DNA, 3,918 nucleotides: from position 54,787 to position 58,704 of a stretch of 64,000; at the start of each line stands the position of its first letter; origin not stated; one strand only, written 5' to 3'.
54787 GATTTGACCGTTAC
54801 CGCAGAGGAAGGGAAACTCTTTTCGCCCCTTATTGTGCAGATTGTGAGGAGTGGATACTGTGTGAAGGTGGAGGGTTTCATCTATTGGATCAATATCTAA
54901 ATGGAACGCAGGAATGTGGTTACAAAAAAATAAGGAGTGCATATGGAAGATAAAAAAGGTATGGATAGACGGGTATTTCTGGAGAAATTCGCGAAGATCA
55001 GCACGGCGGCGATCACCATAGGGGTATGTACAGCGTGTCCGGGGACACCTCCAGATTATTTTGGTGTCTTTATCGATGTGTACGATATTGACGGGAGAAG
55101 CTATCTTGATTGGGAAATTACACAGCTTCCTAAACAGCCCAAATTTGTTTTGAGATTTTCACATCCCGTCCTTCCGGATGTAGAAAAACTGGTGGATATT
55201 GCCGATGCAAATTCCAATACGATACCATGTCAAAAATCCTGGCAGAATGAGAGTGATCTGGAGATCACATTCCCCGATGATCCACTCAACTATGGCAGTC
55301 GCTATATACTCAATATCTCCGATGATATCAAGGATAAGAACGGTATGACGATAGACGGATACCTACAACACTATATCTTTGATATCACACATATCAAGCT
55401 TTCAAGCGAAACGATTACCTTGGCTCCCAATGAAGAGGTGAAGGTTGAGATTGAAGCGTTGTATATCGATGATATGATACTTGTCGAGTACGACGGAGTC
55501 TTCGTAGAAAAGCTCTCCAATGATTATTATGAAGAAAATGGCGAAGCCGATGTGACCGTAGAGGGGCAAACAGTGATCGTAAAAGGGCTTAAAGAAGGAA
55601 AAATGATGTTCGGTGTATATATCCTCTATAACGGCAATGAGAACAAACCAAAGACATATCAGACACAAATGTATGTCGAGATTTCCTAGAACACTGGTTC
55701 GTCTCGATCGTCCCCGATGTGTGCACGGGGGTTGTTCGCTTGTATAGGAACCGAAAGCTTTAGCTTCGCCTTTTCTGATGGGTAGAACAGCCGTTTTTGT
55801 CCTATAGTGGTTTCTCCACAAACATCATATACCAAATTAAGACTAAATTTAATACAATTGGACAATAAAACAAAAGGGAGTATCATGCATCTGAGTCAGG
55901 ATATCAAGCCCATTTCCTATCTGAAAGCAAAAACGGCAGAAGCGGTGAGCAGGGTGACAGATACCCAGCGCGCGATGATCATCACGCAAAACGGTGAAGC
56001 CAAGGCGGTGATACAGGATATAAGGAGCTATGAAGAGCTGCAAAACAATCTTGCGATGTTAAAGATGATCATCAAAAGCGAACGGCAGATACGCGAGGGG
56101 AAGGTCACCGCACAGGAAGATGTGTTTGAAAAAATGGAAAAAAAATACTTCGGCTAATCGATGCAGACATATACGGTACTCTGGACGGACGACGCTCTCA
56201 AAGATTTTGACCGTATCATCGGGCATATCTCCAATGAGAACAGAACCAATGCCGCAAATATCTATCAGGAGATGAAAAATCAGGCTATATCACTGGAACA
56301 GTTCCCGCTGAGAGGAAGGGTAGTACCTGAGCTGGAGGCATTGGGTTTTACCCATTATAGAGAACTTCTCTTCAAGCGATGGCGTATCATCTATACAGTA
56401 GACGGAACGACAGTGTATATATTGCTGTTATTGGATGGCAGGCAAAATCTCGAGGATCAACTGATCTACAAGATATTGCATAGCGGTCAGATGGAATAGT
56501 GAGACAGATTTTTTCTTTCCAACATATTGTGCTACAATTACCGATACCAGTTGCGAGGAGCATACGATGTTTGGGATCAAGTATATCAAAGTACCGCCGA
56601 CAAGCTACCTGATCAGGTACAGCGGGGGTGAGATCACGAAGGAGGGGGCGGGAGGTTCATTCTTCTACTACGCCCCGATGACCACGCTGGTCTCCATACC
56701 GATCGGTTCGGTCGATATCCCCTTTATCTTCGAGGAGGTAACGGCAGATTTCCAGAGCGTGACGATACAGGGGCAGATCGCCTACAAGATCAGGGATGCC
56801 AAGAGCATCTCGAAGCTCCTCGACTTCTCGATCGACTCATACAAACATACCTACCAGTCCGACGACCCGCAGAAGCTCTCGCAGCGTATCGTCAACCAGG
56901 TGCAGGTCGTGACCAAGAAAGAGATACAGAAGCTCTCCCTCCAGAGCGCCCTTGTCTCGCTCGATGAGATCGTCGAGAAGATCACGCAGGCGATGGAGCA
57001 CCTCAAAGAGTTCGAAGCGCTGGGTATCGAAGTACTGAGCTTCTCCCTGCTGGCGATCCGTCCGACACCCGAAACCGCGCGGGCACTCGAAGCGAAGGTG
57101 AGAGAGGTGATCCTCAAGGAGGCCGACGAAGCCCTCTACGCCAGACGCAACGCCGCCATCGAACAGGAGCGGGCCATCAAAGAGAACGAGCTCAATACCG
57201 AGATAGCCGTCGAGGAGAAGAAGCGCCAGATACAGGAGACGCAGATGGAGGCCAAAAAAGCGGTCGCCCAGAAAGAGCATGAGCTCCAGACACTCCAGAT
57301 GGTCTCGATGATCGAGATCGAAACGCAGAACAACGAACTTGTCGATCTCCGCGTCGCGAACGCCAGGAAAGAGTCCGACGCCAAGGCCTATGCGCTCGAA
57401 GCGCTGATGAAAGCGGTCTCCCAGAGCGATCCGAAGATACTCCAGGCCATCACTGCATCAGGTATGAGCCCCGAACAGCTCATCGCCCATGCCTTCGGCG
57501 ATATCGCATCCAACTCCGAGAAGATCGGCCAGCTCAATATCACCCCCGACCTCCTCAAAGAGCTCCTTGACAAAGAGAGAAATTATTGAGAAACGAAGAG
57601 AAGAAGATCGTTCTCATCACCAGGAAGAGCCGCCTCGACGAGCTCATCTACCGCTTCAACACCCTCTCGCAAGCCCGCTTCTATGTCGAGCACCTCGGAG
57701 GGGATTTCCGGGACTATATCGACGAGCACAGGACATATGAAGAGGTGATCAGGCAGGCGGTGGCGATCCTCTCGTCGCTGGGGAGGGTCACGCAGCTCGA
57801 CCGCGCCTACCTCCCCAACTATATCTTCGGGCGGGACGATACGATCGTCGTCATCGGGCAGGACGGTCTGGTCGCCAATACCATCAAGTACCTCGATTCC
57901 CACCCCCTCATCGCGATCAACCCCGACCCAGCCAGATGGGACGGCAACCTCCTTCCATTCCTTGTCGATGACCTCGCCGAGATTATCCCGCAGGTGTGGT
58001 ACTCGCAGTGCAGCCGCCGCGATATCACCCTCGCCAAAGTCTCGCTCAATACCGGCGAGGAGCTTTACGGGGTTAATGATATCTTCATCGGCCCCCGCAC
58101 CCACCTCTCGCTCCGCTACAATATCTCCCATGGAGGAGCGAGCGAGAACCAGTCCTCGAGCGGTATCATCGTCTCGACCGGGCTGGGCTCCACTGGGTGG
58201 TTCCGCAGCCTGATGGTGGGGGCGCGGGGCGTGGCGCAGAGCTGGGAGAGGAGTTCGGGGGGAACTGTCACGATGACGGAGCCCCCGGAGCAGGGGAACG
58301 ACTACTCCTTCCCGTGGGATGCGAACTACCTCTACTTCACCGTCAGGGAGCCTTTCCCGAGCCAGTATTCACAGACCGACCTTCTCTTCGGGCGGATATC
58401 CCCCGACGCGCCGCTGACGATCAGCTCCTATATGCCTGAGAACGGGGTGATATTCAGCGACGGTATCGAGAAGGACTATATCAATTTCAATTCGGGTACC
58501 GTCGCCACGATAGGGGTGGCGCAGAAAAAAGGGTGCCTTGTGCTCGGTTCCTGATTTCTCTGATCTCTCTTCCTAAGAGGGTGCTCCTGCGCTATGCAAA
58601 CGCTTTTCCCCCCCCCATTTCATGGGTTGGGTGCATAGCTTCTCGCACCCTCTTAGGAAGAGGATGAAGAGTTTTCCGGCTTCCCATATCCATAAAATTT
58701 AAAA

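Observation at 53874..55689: Radical SAM/SPASM enzyme translationally coupled to a Tat-exported protein with a CTACPG motif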

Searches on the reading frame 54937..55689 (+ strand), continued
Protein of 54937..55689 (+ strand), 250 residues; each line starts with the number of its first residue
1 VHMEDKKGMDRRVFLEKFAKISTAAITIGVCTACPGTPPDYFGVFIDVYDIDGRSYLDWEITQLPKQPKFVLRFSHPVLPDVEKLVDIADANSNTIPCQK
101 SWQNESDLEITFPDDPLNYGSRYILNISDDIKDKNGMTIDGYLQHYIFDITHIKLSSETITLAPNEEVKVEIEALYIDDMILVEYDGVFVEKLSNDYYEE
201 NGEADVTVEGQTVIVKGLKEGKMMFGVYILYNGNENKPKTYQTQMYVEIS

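Call 78: find_encoding_contigs(protein=P0156, flank=4000, max_places=2)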
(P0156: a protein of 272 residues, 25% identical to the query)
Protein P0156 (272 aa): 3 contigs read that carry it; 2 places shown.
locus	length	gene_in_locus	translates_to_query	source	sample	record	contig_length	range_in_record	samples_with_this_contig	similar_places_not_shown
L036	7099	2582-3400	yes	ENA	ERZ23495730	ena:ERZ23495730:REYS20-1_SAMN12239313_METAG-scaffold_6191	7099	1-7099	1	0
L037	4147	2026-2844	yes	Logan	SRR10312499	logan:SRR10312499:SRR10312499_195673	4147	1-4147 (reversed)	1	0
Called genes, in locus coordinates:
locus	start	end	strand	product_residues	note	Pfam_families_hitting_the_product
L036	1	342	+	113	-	?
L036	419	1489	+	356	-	-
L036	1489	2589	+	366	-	PF04055:Radical_SAM, PF13186:SPASM (weak)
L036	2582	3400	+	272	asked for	-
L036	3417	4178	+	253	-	-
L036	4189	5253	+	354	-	-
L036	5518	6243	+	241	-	-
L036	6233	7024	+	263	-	PF02517:Rce1-like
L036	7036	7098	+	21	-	?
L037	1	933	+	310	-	?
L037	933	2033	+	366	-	PF04055:Radical_SAM, PF13186:SPASM (weak)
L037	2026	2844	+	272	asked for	-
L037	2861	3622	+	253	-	-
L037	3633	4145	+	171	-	?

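Call 80: search_protein_families(library=pfam, proteins=[window:54943-55689:+, P0122, P0135, P0156, L034:4895-5656:+, L034:6996-7721:+], max_evalue=10)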
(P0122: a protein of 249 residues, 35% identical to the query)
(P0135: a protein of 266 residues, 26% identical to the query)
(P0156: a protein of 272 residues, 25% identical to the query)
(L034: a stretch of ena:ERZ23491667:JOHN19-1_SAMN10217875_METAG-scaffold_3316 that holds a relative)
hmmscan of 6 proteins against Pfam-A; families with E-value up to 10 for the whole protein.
window:54943-55689:+ (248 aa): 1 family
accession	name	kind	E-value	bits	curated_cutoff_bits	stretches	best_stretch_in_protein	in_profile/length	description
PF13205.12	Big_5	-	1.6e-05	26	23.6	1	61-137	18-95/105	Bacterial Ig-like domain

P0122 (249 aa): 1 family
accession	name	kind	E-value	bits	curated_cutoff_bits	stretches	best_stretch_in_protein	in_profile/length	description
PF13205.12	Big_5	-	3e-06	28.4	23.6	1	80-148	37-105/105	Bacterial Ig-like domain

P0135 (266 aa): 2 families
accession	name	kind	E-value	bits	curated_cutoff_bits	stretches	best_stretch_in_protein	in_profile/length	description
PF13205.12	Big_5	-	0.0094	17.1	23.6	1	72-150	19-89/105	Bacterial Ig-like domain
PF21963.2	TcdA1_RBD_2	-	0.03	15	27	1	188-253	11-75/86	TcdA1, receptor binding domain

P0156 (272 aa): 2 families
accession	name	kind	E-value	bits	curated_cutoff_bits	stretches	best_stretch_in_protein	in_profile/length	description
PF13205.12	Big_5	-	0.081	14.1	23.6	1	120-156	59-93/105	Bacterial Ig-like domain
PF13230.11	GATase_4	-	0.18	11.1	23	1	124-175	206-256/272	Glutamine amidotransferases class-II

L034:4895-5656:+ (253 aa): 1 family
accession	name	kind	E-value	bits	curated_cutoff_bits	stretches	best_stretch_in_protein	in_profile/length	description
PF06004.18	DUF903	-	0.21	12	27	1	28-60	12-44/49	Bacterial protein of unknown function (DUF903)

L034:6996-7721:+ (241 aa): 1 family
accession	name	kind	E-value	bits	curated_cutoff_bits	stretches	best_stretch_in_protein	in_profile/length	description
PF13205.12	Big_5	-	0.018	16.2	23.6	1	60-126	22-88/105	Bacterial Ig-like domain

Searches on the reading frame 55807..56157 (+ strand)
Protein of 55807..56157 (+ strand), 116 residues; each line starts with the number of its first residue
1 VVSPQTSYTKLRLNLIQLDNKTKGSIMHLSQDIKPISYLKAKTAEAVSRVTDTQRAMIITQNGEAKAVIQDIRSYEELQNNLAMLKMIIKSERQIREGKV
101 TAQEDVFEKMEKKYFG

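Call 3: search_protein_families(library=pfam, proteins=[window:55807-56157:+], max_evalue=0.01)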
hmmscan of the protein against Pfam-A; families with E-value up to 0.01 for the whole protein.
window:55807-56157:+ (116 aa): 2 families
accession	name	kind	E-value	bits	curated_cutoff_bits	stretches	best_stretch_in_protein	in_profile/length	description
PF02604.26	PhdYeFM_antitox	-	8.9e-14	51.5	29.8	1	32-99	2-69/74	Antitoxin Phd_YefM, type II toxin-antitoxin system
PF25402.1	PH_28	-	0.0086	16.6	27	0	13-85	32-105/110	Kinetoplastid PH-like domain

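Call 4: search_protein_families(library=ncbifam, proteins=[window:55807-56157:+], max_evalue=0.01)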
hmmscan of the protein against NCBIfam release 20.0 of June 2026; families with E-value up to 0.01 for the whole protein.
window:55807-56157:+ (116 aa): 1 family
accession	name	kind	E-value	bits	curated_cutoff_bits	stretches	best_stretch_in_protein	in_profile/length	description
TIGR01552.1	phd_fam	subfamily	3.1e-10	39.2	20.8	1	35-83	3-50/53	type II toxin-antitoxin system prevent-host-death family antitoxin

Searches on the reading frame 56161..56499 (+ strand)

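Call 3: search_protein_families(library=pfam, proteins=[window:56161-56499:+], max_evalue=0.01)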
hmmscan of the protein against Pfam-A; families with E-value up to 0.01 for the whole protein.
window:56161-56499:+ (112 aa): 1 family
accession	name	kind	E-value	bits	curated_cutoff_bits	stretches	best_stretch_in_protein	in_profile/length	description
PF05016.21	ParE_toxin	-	1.1e-15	58.4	23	1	6-96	1-88/89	ParE toxin of type II toxin-antitoxin system, parDE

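Call 4: search_protein_families(library=ncbifam, proteins=[window:56161-56499:+], max_evalue=0.01)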
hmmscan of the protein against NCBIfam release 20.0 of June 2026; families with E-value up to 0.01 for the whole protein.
window:56161-56499:+ (112 aa): 1 family
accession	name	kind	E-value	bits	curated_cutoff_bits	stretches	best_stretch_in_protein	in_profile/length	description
TIGR02385.1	RelE_StbE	subfamily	3.2e-06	27.6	27.9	1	6-93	2-82/88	type II toxin-antitoxin system mRNA interferase toxin, RelE/StbE family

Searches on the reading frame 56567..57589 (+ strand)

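Call 3: search_protein_families(library=pfam, proteins=[window:56567-57589:+], max_evalue=0.01)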
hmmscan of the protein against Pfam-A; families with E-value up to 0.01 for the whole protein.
window:56567-57589:+ (340 aa): 2 families
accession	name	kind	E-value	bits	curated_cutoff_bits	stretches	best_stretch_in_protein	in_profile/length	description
PF01145.31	Band_7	-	1.1e-18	68.4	23.6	1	8-197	2-168/176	SPFH domain / Band 7 family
PF10376.14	Mei5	-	1.8e-05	25.1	28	1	199-284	101-183/207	Double-strand recombination repair protein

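Call 4: search_protein_families(library=ncbifam, proteins=[window:56567-57589:+], max_evalue=0.01)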
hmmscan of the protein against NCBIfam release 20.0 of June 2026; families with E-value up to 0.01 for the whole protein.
window:56567-57589:+ (340 aa): 0 families

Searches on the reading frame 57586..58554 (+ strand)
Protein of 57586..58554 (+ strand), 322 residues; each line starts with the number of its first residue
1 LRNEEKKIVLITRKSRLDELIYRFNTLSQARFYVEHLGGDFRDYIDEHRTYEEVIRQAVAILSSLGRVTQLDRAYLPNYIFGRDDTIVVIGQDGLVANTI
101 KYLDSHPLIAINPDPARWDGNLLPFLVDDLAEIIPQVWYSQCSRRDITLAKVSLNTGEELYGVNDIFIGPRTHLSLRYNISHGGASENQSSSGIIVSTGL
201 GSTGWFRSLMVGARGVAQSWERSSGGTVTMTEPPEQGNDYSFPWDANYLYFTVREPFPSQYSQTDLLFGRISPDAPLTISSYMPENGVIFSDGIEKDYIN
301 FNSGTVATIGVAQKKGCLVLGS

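Call 3: search_protein_families(library=pfam, proteins=[window:57586-58554:+], max_evalue=0.01)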
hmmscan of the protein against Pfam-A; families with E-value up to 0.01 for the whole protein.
window:57586-58554:+ (322 aa): 0 families

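Call 4: search_protein_families(library=ncbifam, proteins=[window:57586-58554:+], max_evalue=0.01)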
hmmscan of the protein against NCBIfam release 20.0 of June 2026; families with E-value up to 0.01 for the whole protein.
window:57586-58554:+ (322 aa): 1 family
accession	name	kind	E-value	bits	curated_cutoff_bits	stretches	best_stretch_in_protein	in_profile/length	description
NF010677.0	PRK14075.1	equivalog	0.0078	15.8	260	0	84-209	43-165/257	NAD(+) kinase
